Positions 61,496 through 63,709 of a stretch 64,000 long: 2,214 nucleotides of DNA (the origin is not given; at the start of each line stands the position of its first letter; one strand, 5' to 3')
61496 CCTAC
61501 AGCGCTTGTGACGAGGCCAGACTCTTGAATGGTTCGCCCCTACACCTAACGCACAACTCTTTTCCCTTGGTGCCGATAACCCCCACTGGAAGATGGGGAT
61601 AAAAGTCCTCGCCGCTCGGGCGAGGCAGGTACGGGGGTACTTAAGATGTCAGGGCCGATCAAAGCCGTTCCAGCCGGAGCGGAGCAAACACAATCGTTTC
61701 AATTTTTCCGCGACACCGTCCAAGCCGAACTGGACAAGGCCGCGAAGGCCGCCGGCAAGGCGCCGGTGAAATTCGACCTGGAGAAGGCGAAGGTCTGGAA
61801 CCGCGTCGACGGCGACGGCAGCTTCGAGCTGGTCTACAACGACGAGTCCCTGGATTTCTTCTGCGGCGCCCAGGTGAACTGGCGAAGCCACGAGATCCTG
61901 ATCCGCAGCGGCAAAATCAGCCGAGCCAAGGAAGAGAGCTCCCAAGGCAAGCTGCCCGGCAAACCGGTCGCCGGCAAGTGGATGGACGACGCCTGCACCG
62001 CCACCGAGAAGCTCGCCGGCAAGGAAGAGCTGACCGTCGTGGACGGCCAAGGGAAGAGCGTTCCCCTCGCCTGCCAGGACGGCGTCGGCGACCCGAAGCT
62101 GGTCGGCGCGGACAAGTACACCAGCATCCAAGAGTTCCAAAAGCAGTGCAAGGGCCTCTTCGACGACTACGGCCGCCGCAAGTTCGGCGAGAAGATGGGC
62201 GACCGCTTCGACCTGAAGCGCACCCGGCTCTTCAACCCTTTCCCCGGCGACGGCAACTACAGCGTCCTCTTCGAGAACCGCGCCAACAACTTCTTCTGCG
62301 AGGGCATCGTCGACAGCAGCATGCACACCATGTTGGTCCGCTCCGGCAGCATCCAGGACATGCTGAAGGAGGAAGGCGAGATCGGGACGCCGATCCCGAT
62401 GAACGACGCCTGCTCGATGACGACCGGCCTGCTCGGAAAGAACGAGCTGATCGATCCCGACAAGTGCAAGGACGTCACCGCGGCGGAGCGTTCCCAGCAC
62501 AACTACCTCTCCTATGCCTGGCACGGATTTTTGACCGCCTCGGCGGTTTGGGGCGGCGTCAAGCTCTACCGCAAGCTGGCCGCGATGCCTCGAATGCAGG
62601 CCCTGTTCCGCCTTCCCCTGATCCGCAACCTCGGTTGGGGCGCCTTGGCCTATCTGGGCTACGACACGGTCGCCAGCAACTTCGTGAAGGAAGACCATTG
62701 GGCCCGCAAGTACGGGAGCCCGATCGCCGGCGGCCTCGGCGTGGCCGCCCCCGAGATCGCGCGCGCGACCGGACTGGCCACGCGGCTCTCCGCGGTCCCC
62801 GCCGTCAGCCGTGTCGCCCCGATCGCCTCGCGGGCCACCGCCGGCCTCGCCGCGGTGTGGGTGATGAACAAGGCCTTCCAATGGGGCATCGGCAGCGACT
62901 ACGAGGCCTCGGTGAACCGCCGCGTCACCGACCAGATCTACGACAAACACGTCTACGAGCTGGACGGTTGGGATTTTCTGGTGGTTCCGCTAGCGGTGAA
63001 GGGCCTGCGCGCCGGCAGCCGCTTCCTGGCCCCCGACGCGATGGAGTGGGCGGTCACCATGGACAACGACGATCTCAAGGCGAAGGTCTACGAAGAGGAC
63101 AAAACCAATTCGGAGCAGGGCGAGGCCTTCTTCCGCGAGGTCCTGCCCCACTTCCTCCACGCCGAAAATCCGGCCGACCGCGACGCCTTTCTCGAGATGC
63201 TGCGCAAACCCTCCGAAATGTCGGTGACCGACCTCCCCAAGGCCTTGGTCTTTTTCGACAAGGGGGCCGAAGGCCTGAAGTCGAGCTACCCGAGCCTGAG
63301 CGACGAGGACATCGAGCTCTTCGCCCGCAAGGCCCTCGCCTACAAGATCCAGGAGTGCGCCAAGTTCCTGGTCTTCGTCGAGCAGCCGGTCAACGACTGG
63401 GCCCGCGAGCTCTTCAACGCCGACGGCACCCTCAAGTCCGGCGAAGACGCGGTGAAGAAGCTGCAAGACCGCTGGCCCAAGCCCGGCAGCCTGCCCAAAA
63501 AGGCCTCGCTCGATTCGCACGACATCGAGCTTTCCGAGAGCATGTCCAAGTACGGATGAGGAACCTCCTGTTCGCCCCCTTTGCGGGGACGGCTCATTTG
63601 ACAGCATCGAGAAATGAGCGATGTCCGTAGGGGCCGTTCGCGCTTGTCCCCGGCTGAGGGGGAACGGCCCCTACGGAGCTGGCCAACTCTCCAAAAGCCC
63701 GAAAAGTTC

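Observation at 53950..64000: Cluster of large ORFan genes built from duplicated modules (A, B1, B2, C1, C2) with no recognisable domains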

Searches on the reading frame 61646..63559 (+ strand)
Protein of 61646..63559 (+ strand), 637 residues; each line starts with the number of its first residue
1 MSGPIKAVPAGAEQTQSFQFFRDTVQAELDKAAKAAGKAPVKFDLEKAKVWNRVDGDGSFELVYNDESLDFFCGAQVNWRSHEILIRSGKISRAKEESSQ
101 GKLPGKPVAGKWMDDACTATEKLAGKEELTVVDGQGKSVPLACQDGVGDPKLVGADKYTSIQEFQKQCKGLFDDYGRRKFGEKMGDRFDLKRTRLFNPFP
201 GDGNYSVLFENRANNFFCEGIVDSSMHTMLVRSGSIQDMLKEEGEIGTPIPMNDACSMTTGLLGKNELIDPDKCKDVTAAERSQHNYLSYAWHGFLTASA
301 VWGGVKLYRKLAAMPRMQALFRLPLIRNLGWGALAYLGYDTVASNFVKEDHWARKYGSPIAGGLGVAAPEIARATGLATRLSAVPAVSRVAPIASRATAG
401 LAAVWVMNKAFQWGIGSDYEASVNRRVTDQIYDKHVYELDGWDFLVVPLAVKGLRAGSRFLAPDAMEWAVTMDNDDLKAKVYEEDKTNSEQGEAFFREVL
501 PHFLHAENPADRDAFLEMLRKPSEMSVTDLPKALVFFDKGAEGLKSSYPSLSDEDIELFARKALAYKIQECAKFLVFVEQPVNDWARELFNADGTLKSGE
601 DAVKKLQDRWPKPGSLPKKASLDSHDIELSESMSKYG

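Call 4: search_protein_families(library=pfam, proteins=[window:61646-63559:+], max_evalue=1)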
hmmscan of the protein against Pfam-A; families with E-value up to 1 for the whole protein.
window:61646-63559:+ (637 aa): 0 families

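Call 5: search_protein_families(library=ncbifam, proteins=[window:61646-63559:+], max_evalue=1)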
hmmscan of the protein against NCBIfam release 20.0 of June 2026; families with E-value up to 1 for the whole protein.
window:61646-63559:+ (637 aa): 0 families

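Call 10: find_encoding_contigs(protein=window:61646-63559:+, flank=10000, max_places=6)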
Protein window:61646-63559:+ (637 aa): 1 contig read that carries it; 1 place shown.
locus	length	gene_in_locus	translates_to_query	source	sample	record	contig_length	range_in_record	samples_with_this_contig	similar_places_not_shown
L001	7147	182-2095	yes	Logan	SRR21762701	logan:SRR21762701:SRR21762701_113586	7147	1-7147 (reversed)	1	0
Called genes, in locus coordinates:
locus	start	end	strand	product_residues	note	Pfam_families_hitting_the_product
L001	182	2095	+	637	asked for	-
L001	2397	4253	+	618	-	-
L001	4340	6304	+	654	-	-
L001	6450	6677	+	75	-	PF04014:MazE_antitoxin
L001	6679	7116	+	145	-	PF02661:Fic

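Call 17: find_homologous_proteins(query=window:61646-63559:+, max_evalue=0.001)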
Query window:61646-63559:+ (637 aa): 17 proteins with E <= 0.001 among 8000 candidates.
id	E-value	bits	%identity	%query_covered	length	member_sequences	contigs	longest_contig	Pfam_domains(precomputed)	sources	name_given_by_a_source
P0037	0.0e+0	1343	89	100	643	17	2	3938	-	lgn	-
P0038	0.0e+0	1206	79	100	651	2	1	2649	-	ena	-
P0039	0.0e+0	1045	71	100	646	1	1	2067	-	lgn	-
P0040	0.0e+0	1035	70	100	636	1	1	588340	-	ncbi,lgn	ncbi:MAG: hypothetical protein U1F66_05050 [bacterium]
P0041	4.2e-298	1008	66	100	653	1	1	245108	-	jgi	-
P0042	6.7e-257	872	72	80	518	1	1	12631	-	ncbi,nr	ncbi:MAG: hypothetical protein K8R69_12470 [Deltaproteobacteria bacterium]|nr:hypothetical protein [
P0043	7.4e-217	740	92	54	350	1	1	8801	-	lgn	-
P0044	6.9e-193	661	51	96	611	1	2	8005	-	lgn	-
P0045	3.9e-185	635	50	96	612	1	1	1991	-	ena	-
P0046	1.2e-182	627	49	96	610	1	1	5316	-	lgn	-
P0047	3.8e-177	609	49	96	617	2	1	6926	-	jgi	jgi:hypothetical protein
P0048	3.7e-170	586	48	96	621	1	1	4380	-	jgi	jgi:hypothetical protein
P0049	2.2e-150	520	45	96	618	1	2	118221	-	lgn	-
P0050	1.7e-143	497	43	100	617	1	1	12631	-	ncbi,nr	ncbi:MAG: hypothetical protein K8R69_12480 [Deltaproteobacteria bacterium]|nr:hypothetical protein [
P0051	2.1e-139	484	43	99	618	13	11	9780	-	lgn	-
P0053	4.0e-30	123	43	32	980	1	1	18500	-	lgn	-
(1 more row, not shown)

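Call 23: search_solved_structures(query=A2, max_evalue=10)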
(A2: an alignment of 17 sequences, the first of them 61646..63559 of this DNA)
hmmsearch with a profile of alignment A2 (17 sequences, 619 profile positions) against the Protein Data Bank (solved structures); distinct sequences matched with E-value up to 10: 4.
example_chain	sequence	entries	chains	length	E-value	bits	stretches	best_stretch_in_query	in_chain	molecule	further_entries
8j07_T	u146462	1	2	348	0.83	11.2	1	474-561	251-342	Radial spoke head 14 homolog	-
3h36_A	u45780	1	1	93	2.2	9.8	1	454-514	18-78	Polyribonucleotide nucleotidyltransferase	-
8v2d_J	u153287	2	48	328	3.2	9.3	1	444-547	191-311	O43_129 component A | O43_129_+4 component A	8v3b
2mfz_A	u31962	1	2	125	9.7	7.7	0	340-386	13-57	Minor ampullate spidroin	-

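Call 46: predict_structure(alignment_id=A3)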
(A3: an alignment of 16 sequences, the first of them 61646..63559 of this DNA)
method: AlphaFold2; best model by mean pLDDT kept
length: 637 residues; sequences in the alignment: 16
mean_pLDDT: 74.9   pTM: 0.45
mean pLDDT of the five models: 74.9, 73.4, 68.3, 67.3, 66.6
residues with pLDDT >= 90: 68; 70-90: 357; 50-70: 148; < 50: 64
segments of 3 or more residues with pLDDT < 50: 376-402, 439-455, 615-623, 633-637
pLDDT, mean of each block of 10 residues (from residue 1): 78 88 92 87 89 71 89 87 88 81 81 87 81 69 81 87 93 89 88 84 87 88 87 87 79 88 84 78 61 50 58 58 60 61 58 66 65 51 37 38 54 67 79 59 45 51 67 79 88 86 82 86 78 83 81 85 89 87 87 85 85 52 48 46
secondary structure, 60 per line:
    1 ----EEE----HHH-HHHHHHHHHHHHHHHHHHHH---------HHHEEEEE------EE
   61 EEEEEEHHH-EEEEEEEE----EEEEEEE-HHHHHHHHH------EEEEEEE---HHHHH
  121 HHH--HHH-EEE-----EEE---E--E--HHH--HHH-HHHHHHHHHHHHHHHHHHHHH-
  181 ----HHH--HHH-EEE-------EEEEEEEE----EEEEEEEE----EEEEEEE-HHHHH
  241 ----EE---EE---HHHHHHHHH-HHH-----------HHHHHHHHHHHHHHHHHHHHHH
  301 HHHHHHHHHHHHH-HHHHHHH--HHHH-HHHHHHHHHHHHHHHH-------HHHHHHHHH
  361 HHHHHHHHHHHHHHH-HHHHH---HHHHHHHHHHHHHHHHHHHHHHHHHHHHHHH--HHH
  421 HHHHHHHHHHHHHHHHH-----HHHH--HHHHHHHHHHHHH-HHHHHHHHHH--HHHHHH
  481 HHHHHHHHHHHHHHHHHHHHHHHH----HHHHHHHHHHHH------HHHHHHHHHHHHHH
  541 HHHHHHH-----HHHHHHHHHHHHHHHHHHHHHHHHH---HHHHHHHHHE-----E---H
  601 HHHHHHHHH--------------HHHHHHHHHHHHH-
elements in order: E5-7 H16-35 E48-52 E59-66 E71-78 E83-89 H91-99 E106-112 H116-123 E130-132 E138-140 H159-179 E194-196 E204-211 E216-223 E228-234 H236-240 H255-263 H279-313 H315-321 H324-327 H329-344 H352-375 H377-381 H385-415 H418-437 H443-446 H449-461 H463-472 H475-504 H509-520 H527-547 H553-577 H581-589 H600-609 H624-636

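Call 50: search_protein_families(library=pfam, proteins=[P0053, L001:4340-6304:+, L001:2397-4253:+], max_evalue=0.1)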
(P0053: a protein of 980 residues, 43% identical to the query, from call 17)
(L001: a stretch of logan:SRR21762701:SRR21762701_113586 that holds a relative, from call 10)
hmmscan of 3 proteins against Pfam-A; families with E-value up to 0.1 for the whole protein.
P0053 (980 aa): 0 families

L001:4340-6304:+ (654 aa): 0 families

L001:2397-4253:+ (618 aa): 0 families

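Call 82: search_protein_families(library=padloc, proteins=[window:61646-63559:+, L001:2397-4253:+, L001:4340-6304:+], max_evalue=0.1)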
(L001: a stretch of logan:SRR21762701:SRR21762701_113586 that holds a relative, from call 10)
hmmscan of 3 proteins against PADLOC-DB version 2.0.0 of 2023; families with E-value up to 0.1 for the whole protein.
window:61646-63559:+ (637 aa): 0 families

L001:2397-4253:+ (618 aa): 0 families

L001:4340-6304:+ (654 aa): 0 families

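Call 83: search_protein_families(library=phrogs, proteins=[window:61646-63559:+, L001:2397-4253:+, L001:4340-6304:+], max_evalue=0.1)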
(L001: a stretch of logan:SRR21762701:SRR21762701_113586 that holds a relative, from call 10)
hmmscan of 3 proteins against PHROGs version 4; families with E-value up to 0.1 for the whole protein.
window:61646-63559:+ (637 aa): 0 families

L001:2397-4253:+ (618 aa): 0 families

L001:4340-6304:+ (654 aa): 0 families

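Call 92: fold_search(model_id=the predicted structure, library=pdb)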
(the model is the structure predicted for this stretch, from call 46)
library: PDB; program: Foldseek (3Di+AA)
matches with E <= 10: 255; with E <= 0.001: 0
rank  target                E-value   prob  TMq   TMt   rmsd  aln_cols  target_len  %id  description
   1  9ea7                  4.9e-01  0.03  0.07  0.01  59.4       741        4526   10  The Structure of ApoB100 from Human Low-Density Lipoprotein (released 2024-12-18)
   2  8i6g_A                5.8e-01  0.05  0.06  0.12  21.1       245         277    8  Crystal structure of the African swine fever virus DNA sliding clamp (native form) (released 2023-06-07)
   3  7zaz_AAA              8.1e-01  0.06  0.07  0.07  20.3       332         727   11  macrocyclase OphP with ZPP (released 2022-07-06)
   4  7zb1_A                8.1e-01  0.03  0.06  0.06  15.7       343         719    9  S580A with 18mer (released 2022-07-06)
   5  6kwj                  9.3e-01  0.07  0.07  0.14  12.7       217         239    7  A Crystal Structure of OspA mutant (released 2020-09-09)
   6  7zb1_B                1.1e+00  0.03  0.07  0.06  16.0       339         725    8  S580A with 18mer (released 2022-07-06)
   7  7zb2_AAA              1.2e+00  0.02  0.06  0.06  17.0       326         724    9  apo macrocyclase OphP (released 2022-07-06)
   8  7zb2_GGG              1.2e+00  0.02  0.07  0.07  17.2       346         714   10  apo macrocyclase OphP (released 2022-07-06)
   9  8k42_S                1.2e+00  0.05  0.09  0.09  22.2       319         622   12  Structure of full Banna virus (released 2024-03-27)
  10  8k42_W                1.2e+00  0.04  0.09  0.09  22.1       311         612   12  Structure of full Banna virus (released 2024-03-27)
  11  7zb0_D                1.2e+00  0.04  0.07  0.06  17.0       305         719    9  macrocyclase OphP with 15mer (released 2022-07-06)
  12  6kt1                  1.3e+00  0.05  0.06  0.14  16.6       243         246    8  Crystal structure of an OspA mutant (released 2020-08-26)
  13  8tv3_A                1.3e+00  0.04  0.06  0.16  14.7       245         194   10  Fab 221-5 in complex with OspA (released 2024-08-28)
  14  7zaz_DDD              1.3e+00  0.12  0.08  0.07  17.4       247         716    7  macrocyclase OphP with ZPP (released 2022-07-06)
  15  6ics                  1.4e+00  0.04  0.06  0.13  16.9       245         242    8  Loop deletion mutant (deleting four residues) (released 2019-07-03)
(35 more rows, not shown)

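Call 94: search_solved_structures(query=A5, max_evalue=10)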
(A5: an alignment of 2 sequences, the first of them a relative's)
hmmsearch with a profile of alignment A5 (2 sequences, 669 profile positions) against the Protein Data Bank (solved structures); distinct sequences matched with E-value up to 10: 2.
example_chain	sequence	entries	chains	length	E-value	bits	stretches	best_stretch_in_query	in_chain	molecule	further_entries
4k00_A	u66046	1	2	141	0.17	13.2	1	452-532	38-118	1,4-dihydroxy-2-naphthoyl-CoA hydrolase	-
8qby_F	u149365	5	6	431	0.73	11.1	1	127-169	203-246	NADH-quinone oxidoreductase subunit F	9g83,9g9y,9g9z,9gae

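Call 109: search_protein_families(library=pfam, proteins=[L001:6450-6677:+, L001:6679-7116:+], max_evalue=0.001)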
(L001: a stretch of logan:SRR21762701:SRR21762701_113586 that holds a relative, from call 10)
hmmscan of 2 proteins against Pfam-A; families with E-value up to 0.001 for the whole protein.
L001:6450-6677:+ (75 aa): 1 family
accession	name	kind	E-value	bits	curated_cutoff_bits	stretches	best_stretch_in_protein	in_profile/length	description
PF04014.23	MazE_antitoxin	-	7.8e-10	39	24.7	1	8-49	2-44/48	Antidote-toxin recognition MazE, bacterial antitoxin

L001:6679-7116:+ (145 aa): 1 family
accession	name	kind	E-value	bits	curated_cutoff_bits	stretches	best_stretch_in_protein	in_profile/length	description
PF02661.23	Fic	-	1.7e-18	67.7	24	1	4-86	1-93/93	Fic/DOC family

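Call 119: find_encoding_contigs(protein=P0049, flank=10000, max_places=2)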
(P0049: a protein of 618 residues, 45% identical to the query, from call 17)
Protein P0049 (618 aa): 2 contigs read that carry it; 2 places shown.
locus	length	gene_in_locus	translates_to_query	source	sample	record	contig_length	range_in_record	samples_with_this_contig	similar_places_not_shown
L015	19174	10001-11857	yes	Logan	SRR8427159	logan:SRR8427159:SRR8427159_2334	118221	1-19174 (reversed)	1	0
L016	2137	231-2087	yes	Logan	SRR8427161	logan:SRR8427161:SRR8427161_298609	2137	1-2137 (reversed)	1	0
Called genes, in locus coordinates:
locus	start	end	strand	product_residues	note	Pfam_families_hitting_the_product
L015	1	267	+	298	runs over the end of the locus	PF01545:Cation_efflux, PF16916:ZT_dimer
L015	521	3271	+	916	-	-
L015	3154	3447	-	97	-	-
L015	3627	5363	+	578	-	-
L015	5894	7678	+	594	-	-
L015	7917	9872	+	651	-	-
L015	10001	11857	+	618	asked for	-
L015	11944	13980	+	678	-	-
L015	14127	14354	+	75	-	PF04014:MazE_antitoxin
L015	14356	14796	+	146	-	PF02661:Fic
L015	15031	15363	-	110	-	PF00137:ATP-synt_C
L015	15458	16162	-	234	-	PF00119:ATP-synt_A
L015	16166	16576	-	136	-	PF03899:ATP-synt_I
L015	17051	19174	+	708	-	?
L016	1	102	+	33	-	?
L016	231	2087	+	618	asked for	-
